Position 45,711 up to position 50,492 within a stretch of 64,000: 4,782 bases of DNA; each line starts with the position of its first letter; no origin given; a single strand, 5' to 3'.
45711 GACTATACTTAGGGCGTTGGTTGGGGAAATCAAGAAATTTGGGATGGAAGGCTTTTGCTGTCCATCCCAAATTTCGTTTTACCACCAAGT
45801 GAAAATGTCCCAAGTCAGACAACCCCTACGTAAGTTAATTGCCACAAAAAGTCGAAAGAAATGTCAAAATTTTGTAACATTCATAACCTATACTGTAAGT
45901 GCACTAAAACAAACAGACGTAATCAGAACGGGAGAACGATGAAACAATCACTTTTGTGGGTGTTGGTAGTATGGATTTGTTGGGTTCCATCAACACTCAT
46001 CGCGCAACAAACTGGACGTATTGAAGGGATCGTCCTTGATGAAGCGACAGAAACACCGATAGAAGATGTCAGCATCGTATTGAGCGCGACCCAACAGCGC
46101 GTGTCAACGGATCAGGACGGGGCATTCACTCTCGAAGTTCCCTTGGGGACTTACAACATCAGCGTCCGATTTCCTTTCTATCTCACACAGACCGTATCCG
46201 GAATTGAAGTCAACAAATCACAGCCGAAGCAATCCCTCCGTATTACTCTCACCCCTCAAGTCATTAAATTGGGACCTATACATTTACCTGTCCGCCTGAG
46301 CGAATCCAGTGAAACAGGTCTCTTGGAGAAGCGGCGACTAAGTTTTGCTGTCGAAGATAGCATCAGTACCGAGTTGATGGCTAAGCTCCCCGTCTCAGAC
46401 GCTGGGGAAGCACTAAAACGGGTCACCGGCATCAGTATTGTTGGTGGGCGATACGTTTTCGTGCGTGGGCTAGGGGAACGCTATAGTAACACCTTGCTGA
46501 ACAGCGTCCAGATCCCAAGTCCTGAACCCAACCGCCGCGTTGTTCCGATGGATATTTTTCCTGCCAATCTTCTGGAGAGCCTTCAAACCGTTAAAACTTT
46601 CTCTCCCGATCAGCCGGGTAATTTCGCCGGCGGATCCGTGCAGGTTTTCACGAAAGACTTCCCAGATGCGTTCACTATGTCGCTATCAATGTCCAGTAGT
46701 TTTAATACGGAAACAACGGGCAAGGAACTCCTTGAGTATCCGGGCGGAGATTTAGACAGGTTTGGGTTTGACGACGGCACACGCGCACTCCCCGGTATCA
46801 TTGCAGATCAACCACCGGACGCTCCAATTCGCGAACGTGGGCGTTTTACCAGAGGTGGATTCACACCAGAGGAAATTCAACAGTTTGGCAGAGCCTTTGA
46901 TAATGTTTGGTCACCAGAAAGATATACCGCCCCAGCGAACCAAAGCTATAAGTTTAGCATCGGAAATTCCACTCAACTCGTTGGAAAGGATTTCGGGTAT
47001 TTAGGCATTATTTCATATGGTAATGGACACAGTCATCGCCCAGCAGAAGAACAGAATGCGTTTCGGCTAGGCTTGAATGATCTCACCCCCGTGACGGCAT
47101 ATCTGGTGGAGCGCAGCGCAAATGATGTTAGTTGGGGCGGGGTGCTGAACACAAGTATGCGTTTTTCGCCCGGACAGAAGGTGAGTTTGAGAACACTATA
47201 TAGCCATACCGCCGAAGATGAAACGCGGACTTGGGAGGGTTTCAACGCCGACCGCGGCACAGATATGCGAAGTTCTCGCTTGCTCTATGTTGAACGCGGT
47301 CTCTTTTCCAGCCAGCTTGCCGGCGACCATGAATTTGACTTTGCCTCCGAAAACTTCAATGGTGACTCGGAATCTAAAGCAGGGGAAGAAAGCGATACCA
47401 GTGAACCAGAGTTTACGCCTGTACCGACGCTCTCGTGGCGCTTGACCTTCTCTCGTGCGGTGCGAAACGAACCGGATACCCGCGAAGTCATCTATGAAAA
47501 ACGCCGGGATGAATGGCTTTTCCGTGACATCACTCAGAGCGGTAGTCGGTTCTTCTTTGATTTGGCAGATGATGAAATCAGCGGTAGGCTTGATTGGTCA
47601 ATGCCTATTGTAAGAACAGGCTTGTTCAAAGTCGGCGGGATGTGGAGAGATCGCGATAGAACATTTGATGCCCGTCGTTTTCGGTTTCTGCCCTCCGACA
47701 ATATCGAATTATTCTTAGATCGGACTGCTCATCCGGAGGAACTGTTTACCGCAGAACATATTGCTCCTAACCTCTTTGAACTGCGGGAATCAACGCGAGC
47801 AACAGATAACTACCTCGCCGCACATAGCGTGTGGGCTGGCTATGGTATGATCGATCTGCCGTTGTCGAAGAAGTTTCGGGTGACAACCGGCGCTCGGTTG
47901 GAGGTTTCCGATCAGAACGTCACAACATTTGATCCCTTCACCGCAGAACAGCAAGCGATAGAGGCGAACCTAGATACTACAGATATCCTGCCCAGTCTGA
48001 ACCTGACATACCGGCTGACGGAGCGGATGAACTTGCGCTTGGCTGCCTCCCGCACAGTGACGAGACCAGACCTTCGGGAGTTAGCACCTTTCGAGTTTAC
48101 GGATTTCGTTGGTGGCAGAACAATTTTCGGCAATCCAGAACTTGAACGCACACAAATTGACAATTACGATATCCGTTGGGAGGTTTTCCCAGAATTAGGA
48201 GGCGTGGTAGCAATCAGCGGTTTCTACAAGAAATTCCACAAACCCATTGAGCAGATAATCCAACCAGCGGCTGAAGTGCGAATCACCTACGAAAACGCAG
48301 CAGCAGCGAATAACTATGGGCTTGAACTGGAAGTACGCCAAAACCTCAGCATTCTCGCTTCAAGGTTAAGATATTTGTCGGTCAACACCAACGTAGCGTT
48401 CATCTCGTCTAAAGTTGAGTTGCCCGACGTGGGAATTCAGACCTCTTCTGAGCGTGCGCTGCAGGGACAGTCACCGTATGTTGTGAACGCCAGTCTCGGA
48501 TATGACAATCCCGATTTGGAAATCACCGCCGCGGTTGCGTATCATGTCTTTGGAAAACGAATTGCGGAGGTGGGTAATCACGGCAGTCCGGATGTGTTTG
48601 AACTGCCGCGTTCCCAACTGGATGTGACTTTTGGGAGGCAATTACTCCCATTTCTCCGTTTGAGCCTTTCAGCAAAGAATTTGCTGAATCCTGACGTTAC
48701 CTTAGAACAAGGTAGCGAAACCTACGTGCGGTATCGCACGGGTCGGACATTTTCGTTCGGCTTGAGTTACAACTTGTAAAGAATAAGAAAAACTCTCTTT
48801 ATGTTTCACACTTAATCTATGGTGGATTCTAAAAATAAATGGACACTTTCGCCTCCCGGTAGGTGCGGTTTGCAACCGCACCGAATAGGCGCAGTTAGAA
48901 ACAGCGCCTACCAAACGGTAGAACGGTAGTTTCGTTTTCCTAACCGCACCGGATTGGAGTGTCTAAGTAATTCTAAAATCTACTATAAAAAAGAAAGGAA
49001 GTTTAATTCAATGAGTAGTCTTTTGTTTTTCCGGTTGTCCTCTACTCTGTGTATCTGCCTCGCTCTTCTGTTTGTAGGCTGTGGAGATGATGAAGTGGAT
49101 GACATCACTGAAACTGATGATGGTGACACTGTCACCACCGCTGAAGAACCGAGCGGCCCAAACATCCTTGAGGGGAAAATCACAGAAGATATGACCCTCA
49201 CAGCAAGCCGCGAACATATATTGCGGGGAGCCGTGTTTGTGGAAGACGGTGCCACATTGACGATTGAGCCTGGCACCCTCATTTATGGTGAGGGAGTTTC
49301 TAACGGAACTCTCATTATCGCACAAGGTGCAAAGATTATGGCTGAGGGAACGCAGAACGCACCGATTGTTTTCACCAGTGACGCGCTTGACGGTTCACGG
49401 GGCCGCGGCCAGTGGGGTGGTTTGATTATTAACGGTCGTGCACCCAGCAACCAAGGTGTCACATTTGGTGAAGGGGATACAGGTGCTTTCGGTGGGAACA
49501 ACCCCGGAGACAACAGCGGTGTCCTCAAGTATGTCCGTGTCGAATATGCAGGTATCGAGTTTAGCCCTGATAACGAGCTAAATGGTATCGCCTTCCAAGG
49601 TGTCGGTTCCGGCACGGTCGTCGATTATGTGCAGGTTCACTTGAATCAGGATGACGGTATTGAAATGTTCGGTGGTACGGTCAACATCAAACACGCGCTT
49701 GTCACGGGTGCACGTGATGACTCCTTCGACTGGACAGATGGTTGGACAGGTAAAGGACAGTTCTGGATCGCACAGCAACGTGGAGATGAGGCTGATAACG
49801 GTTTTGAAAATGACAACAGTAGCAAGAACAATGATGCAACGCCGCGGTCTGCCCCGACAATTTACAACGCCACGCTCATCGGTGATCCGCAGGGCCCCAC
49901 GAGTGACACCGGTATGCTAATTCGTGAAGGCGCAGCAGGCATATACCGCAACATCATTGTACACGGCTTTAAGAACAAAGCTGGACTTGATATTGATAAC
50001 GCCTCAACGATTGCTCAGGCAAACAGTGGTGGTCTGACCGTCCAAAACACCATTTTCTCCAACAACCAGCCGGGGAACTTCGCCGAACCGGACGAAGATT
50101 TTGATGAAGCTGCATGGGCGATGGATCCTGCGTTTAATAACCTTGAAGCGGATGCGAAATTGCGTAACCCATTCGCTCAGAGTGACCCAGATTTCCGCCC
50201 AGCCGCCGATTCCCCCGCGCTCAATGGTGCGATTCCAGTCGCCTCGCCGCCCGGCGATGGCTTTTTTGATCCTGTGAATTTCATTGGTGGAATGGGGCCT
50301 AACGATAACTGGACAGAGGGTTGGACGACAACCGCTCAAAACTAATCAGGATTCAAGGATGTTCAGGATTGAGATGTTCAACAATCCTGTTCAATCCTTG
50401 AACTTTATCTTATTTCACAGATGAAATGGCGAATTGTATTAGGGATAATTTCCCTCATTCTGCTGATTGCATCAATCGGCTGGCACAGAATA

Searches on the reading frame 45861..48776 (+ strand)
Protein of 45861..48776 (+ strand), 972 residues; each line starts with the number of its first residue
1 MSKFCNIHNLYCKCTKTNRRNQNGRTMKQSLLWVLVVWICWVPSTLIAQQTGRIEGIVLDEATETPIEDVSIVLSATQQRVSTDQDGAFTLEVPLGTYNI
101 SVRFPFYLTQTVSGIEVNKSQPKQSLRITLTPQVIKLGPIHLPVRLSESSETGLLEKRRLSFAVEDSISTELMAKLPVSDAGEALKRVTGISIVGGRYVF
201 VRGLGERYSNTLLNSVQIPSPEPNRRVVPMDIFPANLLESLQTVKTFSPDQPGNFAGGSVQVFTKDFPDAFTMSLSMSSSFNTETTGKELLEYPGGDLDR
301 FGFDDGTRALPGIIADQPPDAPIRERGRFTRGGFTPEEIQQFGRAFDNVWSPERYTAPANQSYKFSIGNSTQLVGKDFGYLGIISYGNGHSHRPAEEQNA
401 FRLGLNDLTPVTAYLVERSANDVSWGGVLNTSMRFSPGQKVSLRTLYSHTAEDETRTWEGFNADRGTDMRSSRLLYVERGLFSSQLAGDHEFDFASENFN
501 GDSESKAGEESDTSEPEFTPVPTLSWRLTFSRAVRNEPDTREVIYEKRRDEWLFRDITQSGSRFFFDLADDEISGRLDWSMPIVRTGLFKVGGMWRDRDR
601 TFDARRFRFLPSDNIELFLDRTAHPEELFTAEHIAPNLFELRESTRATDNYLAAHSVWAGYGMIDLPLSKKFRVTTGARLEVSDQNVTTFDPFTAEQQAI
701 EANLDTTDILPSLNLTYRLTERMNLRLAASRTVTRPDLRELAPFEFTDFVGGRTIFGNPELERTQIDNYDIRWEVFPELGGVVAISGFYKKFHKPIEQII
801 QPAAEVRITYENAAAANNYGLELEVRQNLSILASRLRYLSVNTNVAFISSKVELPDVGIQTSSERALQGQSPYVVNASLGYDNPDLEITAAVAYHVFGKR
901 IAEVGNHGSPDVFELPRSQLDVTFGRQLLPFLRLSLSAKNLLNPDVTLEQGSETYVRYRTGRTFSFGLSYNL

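Call 45: search_protein_families(library=ncbifam, proteins=[window:45861-48776:+], max_evalue=1e-8)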
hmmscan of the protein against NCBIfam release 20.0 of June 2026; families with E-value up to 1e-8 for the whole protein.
window:45861-48776:+ (972 aa): 1 family
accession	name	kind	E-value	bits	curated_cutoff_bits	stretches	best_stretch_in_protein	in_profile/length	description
TIGR01782.1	TonB-Xanth-Caul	subfamily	3e-71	240.9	310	2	647-971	513-867/868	TonB-dependent receptor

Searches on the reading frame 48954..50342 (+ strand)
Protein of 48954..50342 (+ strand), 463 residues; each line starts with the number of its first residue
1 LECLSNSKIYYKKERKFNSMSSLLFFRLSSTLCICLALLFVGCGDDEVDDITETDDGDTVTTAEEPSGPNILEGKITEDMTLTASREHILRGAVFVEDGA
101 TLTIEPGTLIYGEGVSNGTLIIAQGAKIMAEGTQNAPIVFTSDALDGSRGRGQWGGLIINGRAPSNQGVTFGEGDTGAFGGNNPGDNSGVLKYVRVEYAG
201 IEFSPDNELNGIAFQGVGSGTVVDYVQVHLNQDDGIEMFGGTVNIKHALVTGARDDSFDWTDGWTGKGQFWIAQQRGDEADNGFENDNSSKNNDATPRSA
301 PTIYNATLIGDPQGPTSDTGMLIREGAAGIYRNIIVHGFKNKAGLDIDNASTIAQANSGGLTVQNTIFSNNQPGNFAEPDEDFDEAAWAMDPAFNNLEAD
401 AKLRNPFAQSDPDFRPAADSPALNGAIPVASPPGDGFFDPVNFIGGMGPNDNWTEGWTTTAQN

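Call 45: search_protein_families(library=ncbifam, proteins=[window:48954-50342:+], max_evalue=1e-8)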
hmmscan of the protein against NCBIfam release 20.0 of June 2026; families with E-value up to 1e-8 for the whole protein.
window:48954-50342:+ (463 aa): 0 families

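Call 54: search_protein_families(library=pfam, proteins=[window:48954-50342:+], max_evalue=5)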
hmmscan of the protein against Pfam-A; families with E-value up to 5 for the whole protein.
window:48954-50342:+ (463 aa): 4 families
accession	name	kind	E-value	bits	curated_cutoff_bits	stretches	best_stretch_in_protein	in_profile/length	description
PF13229.12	Beta_helix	-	0.084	12.9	25.9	1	140-255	41-139/158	Right handed beta helix region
PF14466.11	PLCC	-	0.13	12.3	24.2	1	29-48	8-27/153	PLAT/LH2 and C2-like Ca2+-binding lipoprotein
PF20606.3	DUF6799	-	0.18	12.1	26.8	0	116-134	30-48/63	Domain of unknown function (DUF6799)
PF12505.14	DUF3712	-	0.52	11.1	24.1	0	191-245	57-108/125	Protein of unknown function (DUF3712)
